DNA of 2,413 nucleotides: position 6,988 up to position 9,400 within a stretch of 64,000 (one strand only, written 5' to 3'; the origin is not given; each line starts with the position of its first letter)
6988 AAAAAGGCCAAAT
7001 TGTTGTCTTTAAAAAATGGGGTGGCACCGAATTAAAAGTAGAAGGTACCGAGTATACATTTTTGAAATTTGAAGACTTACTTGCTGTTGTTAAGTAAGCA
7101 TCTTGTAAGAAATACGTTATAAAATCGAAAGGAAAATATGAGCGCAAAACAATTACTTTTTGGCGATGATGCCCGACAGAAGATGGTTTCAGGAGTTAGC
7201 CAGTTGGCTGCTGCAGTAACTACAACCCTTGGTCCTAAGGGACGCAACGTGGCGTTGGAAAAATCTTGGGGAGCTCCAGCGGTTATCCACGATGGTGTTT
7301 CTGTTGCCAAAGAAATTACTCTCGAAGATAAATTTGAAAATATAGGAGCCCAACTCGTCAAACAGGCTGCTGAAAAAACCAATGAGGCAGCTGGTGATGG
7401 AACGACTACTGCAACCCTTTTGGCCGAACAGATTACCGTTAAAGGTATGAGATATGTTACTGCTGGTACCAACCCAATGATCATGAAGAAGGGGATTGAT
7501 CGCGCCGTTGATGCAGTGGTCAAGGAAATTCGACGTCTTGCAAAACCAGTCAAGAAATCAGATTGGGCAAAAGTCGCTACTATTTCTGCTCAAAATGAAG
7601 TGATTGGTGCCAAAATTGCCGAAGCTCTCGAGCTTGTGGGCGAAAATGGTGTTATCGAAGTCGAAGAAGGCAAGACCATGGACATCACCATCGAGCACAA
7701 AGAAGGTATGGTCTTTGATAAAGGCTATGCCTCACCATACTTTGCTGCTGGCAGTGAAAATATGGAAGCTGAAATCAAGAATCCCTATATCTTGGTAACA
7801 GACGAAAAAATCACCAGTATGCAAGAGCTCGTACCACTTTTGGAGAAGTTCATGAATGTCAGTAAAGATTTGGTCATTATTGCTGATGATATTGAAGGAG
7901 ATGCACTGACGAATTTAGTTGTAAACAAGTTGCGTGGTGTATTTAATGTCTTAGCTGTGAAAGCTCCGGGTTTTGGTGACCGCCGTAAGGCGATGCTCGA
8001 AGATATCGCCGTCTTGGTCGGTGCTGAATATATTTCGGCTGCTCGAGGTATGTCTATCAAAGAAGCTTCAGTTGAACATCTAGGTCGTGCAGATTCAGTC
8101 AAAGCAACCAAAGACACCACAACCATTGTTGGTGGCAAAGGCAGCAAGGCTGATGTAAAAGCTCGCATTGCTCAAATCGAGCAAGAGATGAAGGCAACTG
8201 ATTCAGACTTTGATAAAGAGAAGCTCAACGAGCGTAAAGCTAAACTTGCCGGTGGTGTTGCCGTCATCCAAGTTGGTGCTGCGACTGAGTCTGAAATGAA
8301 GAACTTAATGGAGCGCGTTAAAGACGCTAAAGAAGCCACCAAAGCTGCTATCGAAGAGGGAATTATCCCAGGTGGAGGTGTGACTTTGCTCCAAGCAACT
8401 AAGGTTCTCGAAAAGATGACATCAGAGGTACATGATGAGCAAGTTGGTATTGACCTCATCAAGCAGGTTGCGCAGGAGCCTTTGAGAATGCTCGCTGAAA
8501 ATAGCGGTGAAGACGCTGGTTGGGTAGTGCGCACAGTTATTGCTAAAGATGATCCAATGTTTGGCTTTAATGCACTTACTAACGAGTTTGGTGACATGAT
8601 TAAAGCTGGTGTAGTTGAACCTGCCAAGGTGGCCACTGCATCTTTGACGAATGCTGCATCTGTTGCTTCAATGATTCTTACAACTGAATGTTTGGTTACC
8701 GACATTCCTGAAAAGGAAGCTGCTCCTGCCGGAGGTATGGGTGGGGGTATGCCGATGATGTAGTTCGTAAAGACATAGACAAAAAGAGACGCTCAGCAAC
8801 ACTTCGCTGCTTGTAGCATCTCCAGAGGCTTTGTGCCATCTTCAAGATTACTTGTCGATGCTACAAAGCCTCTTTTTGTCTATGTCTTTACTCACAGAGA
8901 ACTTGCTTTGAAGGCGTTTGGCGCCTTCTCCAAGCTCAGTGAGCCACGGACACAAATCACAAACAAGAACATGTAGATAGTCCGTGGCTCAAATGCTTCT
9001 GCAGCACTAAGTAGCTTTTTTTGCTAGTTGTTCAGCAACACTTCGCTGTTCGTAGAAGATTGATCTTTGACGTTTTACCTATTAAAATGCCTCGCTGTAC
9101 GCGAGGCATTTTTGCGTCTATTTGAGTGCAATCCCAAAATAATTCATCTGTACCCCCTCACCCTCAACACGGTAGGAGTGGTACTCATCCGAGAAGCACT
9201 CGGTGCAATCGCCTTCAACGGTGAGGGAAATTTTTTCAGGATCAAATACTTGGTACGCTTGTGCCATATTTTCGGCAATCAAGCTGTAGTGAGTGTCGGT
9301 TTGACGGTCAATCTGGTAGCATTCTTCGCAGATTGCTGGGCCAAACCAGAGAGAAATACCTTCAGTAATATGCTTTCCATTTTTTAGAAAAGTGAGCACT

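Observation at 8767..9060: MITE-like element with perfect 22-bp terminal inverted repeats, plus extra hairpins and a 24-nt direct repeat, in the groEL-pgeF spacer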

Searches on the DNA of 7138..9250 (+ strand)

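Call 5: search_rna_families(source=window, start=8600, end=9250, threshold=evalue, max_evalue=10, show_alignments=3)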
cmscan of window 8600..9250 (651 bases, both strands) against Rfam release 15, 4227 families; matches with E-value up to 10: 3.
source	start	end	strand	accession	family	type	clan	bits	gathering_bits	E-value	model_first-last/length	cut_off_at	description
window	8824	8874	+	RF04038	mir-5985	Gene; miRNA;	-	16.2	100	4.7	1-74/74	no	mir-5985 microRNA precursor family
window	9021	9051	-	RF00173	Hairpin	Gene; ribozyme;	-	13.9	65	7.6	1-52/52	no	Hairpin ribozyme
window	9083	9111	-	RF02616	SSRC8_2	Gene; sRNA;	-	8.6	72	9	1-281/281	no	Streptococcus sRNA 8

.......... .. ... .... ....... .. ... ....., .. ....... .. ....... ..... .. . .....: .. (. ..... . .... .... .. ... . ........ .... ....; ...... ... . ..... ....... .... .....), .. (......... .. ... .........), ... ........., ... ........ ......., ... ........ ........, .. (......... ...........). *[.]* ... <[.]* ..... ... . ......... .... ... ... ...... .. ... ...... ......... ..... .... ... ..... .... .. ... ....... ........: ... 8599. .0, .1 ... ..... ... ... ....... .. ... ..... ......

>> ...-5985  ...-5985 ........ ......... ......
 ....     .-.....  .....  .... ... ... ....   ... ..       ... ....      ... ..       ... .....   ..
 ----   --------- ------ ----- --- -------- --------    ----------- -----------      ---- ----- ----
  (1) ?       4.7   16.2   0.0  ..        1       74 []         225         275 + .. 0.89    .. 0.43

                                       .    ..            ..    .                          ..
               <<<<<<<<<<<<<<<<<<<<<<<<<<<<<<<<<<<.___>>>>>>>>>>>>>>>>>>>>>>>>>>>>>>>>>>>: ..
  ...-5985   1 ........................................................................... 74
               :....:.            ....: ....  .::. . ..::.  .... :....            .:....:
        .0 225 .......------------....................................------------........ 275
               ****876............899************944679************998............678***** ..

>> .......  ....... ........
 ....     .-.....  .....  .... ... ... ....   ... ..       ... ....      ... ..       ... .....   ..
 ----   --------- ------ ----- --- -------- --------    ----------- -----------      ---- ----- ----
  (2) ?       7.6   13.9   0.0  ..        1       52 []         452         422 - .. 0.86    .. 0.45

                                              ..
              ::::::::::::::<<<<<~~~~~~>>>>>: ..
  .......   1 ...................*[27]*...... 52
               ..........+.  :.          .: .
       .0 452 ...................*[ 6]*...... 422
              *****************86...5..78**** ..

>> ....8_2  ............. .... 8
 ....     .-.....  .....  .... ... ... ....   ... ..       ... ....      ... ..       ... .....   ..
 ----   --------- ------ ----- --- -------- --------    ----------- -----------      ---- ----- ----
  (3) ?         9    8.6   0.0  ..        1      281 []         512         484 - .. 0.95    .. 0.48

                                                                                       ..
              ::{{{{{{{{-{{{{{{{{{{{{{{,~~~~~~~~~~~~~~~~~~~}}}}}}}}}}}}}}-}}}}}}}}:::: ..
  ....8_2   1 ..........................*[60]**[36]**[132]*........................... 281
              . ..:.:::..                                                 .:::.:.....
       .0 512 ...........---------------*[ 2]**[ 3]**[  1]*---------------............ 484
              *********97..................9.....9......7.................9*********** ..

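Call 33: build_rna_model(alignment_id=A3)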
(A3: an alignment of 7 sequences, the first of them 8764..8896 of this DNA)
Model R1 built from alignment A3 (7 sequences, 138 columns); structure: RNAalifold consensus.
model positions 128; base pairs 36; branch points 1; effective number of sequences 1.99; information 0.59 bits per position. Calibrated on 0.2 Mb of random sequence (short: E-values are rough).
structure used (alignment columns):
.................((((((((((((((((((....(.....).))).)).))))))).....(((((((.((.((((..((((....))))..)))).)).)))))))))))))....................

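Call 34: search_with_rna_model(model_id=R1, sources=[window, L007, L008, L009, L011, L014, L015, L016, L017, L018, L019, L020, L021, L022, L023, L024, L025, L026, L027, L028, L029, L030, L031, L032, L033, L034, L094, L095, L096, L097, L098, L099, L100, L101, L102, L103, L104, L105, L106, L107, L108, L109, L110, L111, L112, L113, L114, L115, L116, L117, L118], max_evalue=1)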
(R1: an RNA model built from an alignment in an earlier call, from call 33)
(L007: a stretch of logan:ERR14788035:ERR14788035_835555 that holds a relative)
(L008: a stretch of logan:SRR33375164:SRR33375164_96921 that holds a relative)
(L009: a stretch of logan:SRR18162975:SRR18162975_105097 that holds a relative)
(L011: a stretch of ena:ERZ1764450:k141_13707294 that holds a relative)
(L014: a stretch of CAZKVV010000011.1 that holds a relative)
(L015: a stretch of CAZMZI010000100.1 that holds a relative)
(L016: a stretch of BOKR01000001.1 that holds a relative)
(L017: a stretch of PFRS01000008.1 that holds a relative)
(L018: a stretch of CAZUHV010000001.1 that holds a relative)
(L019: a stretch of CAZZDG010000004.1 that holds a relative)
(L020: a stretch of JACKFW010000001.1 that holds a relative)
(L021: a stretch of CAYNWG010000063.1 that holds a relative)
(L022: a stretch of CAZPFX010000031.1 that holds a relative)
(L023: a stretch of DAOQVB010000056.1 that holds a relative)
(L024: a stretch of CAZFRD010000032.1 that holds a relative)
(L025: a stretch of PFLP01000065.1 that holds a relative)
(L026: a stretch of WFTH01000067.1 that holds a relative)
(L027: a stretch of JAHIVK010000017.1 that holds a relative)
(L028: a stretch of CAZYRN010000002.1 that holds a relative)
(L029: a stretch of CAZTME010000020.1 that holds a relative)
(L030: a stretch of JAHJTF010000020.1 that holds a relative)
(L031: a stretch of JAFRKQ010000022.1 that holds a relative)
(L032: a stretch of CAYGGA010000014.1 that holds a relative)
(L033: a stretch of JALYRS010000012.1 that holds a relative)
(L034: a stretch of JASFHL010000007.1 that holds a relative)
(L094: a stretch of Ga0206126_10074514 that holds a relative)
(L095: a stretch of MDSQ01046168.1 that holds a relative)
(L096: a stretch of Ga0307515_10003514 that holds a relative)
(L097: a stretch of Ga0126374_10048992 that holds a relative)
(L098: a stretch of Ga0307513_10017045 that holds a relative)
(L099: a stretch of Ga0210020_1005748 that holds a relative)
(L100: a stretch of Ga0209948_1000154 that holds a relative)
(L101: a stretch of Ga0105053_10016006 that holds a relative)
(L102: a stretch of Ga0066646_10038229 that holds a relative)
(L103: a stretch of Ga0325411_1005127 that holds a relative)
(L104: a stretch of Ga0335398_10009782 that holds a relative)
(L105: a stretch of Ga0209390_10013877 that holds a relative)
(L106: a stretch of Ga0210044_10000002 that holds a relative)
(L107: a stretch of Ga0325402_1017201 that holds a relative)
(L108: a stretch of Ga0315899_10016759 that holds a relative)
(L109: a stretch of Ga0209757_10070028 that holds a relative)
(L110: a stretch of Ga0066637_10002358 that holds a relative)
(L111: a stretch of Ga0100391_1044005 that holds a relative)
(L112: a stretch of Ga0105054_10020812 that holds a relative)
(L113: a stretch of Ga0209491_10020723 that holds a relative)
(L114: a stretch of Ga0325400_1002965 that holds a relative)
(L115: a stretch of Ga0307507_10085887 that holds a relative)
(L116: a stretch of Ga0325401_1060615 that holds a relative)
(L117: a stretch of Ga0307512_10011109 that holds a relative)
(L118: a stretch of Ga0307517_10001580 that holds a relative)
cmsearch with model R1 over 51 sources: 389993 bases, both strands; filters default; matches with E-value up to 1: 26.
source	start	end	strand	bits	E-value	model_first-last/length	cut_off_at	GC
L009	4630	4756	+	136.6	3.2e-37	1-128/128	no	0.49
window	8764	8892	+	134.1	1.8e-36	1-128/128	no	0.42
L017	4130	4257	+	133.3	3.2e-36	1-128/128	no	0.51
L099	4011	4138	-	133.3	3.2e-36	1-128/128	no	0.51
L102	2193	2320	-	133.3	3.2e-36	1-128/128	no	0.51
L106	2247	2374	+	133.3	3.2e-36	1-128/128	no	0.51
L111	1111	1238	+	133.3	3.2e-36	1-128/128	no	0.51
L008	4630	4759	+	131.6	9.9e-36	1-128/128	no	0.42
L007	4057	4185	+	110.8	1.7e-29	1-128/128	no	0.37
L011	4762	4892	+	102.9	3.9e-27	1-128/128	no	0.41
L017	4260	4379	+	96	4.3e-25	1-128/128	no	0.46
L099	3889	4008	-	96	4.3e-25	1-128/128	no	0.46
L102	2071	2190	-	96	4.3e-25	1-128/128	no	0.46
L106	2377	2496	+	96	4.3e-25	1-128/128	no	0.46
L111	1241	1360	+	96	4.3e-25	1-128/128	no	0.46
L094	1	91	+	64.7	1e-15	38-128/128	5'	0.44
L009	4692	4735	-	24.9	0.0008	64-107/128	no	0.55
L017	4193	4236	-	24.4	0.0011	64-107/128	no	0.55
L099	4032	4075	+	24.4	0.0011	64-107/128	no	0.55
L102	2214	2257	+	24.4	0.0011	64-107/128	no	0.55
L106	2310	2353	-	24.4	0.0011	64-107/128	no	0.55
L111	1174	1217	-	24.4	0.0011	64-107/128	no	0.55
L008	4694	4737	-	23.5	0.002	64-107/128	no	0.45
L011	4807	4899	-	15.9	0.4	1-128/128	no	0.42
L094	6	98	-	15.9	0.4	1-128/128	no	0.42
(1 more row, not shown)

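Call 40: search_with_rna_model(model_id=R1, sources=[window, L007, L008, L009, L011, L017, L119, L120, L122, L124], max_evalue=1e-8, make_alignment=true)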
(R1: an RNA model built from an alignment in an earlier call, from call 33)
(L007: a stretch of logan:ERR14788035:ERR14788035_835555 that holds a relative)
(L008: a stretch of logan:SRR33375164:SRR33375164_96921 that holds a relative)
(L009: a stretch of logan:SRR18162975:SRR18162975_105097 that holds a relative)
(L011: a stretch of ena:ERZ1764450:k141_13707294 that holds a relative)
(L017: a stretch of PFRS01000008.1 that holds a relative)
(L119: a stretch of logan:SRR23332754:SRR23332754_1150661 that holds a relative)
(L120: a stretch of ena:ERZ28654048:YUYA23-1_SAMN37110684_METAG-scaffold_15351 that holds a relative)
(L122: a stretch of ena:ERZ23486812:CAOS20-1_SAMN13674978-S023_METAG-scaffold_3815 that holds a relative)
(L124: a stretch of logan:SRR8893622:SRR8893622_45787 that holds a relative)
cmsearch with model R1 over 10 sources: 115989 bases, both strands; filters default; matches with E-value up to 1e-8: 8.
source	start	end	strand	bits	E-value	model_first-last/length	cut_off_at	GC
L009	4630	4756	+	136.6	9.5e-38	1-128/128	no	0.49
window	8764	8892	+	134.1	5.3e-37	1-128/128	no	0.42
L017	4130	4257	+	133.3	9.4e-37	1-128/128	no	0.51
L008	4630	4759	+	131.6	3e-36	1-128/128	no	0.42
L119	2916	3043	+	122.2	1.9e-33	1-128/128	no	0.4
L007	4057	4185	+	110.8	5e-30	1-128/128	no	0.37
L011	4762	4892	+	102.9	1.2e-27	1-128/128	no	0.41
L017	4260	4379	+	96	1.3e-25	1-128/128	no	0.46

Alignment A4: 8 matches aligned to the model, 133 columns, each read 5' to 3' on its own strand. Consensus structure (alignment columns), stored with it:
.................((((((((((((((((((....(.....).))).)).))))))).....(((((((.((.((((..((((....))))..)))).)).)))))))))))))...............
